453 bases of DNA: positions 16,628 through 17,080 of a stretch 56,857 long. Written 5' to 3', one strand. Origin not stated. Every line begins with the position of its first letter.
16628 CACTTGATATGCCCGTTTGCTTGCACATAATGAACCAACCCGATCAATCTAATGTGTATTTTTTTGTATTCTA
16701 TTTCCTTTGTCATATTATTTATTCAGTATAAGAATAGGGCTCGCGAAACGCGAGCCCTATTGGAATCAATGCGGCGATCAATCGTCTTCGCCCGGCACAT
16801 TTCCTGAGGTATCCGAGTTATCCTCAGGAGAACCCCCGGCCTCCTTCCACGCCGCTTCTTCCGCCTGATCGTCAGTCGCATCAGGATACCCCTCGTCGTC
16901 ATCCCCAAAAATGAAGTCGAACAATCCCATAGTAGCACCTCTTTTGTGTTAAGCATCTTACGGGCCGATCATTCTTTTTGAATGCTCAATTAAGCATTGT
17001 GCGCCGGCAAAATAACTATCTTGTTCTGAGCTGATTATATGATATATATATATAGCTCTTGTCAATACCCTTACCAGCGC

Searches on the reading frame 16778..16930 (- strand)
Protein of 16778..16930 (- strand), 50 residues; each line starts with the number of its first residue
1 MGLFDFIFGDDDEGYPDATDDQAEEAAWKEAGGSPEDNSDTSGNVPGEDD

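Call 25: find_encoding_contigs(protein=window:16778-16930:-, flank=3000, max_places=10)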
Protein window:16778-16930:- (50 aa): 23 contigs read that carry it; 10 places shown.
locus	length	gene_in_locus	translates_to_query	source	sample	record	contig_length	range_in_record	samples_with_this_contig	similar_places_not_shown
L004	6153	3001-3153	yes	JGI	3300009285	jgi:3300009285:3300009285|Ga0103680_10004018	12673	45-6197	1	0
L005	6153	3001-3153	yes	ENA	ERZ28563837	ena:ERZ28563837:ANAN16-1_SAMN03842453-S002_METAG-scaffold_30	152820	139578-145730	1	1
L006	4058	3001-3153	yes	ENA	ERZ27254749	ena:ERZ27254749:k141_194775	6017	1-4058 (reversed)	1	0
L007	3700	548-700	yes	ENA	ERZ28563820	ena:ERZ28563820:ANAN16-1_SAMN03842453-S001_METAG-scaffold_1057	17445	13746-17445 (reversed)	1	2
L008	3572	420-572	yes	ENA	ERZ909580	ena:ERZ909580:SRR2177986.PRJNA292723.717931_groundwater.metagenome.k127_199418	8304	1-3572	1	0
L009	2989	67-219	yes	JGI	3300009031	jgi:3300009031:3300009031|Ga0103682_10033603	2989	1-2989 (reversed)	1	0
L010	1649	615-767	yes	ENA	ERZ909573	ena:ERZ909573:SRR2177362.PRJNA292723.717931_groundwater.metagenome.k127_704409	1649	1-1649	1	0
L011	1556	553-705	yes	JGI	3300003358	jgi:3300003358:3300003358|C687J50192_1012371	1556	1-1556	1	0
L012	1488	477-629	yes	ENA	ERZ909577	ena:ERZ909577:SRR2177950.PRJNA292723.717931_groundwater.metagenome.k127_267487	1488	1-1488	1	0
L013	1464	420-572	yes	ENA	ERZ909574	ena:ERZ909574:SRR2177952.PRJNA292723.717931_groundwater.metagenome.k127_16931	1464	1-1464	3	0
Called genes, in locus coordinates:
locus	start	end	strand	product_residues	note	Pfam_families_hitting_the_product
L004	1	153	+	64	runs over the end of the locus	?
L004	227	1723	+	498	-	-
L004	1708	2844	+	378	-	PF00899:ThiF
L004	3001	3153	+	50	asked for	-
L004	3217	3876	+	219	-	-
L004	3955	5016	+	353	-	PF00881:Nitroreductase (faint), PF14512:TM1586_NiRdase (faint)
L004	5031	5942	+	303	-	-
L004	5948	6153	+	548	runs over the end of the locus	PF16927:HisKA_7TM, PF00512:HisKA, PF02518:HATPase_c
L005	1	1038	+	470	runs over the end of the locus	PF04055:Radical_SAM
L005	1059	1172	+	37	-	-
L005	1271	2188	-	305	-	PF01636:APH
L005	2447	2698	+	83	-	PF00072:Response_reg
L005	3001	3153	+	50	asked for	-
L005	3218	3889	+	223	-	-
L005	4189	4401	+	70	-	PF04149:DUF397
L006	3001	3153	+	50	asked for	-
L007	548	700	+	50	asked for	-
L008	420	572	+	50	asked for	-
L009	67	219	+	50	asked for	-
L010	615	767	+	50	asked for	-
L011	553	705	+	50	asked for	-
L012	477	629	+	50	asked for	-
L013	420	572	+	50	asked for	-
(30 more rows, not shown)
